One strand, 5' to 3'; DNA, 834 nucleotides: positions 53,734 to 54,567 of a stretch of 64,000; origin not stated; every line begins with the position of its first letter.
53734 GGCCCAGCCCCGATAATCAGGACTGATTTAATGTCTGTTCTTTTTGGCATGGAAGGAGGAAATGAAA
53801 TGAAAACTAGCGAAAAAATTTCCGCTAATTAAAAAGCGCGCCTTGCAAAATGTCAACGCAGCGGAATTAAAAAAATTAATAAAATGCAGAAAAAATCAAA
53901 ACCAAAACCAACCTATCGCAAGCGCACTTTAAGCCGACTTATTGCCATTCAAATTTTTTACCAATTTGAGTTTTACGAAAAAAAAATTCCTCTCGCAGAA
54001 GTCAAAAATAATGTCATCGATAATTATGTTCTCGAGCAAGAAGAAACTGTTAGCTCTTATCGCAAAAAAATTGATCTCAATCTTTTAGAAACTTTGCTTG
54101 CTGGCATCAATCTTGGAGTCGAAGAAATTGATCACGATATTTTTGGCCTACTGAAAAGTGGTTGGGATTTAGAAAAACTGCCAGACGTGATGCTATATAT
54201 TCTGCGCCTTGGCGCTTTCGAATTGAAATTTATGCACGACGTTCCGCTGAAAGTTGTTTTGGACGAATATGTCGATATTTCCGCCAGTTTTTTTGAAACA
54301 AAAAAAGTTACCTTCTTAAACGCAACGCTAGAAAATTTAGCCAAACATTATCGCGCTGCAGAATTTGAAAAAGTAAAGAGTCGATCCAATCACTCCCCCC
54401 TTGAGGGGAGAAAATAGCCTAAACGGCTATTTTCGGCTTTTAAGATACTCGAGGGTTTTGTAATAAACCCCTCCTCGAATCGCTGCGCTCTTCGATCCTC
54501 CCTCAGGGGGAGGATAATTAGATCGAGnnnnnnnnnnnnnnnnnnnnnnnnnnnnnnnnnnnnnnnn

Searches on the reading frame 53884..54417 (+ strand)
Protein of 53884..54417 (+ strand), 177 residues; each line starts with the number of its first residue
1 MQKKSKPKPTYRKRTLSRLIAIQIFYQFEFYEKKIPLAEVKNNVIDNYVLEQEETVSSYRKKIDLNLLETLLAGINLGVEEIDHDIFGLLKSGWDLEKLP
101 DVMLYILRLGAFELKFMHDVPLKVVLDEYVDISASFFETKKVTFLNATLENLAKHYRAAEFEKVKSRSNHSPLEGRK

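Call 26: search_protein_families(library=ncbifam, max_evalue=10, proteins=[window:53884-54417:+])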
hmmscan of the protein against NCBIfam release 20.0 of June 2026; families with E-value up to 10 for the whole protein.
window:53884-54417:+ (177 aa): 6 families
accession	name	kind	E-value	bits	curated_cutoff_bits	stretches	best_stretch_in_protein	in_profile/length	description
TIGR01951.1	nusB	equivalog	4.3e-26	91.7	88.35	1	14-155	2-130/131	transcription antitermination factor NusB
NF001223.0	PRK00202.1-1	equivalog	2.1e-16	60.3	131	1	39-153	28-141/146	transcription antitermination factor NusB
NF011494.0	PRK14902.1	equivalog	3e-08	32.9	319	1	42-167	19-139/444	16S rRNA (cytosine(967)-C(5))-methyltransferase RsmB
NF011495.0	PRK14903.1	equivalog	0.0015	17.5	503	1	53-156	27-123/431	16S rRNA (cytosine(967)-C(5))-methyltransferase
TIGR00563.1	rsmB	equivalog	0.087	11.9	269.05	1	65-156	36-124/437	16S rRNA (cytosine(967)-C(5))-methyltransferase RsmB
NF011493.0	PRK14901.1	equivalog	0.11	11.3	540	1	95-164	68-137/447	16S rRNA (cytosine(967)-C(5))-methyltransferase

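Call 27: search_protein_families(library=pfam, max_evalue=1, proteins=[window:53884-54417:+])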
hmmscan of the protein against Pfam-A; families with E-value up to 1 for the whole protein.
window:53884-54417:+ (177 aa): 1 family
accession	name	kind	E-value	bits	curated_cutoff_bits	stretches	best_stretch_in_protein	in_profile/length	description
PF01029.23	NusB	-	7e-21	75.4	23.1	1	17-154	3-133/133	NusB family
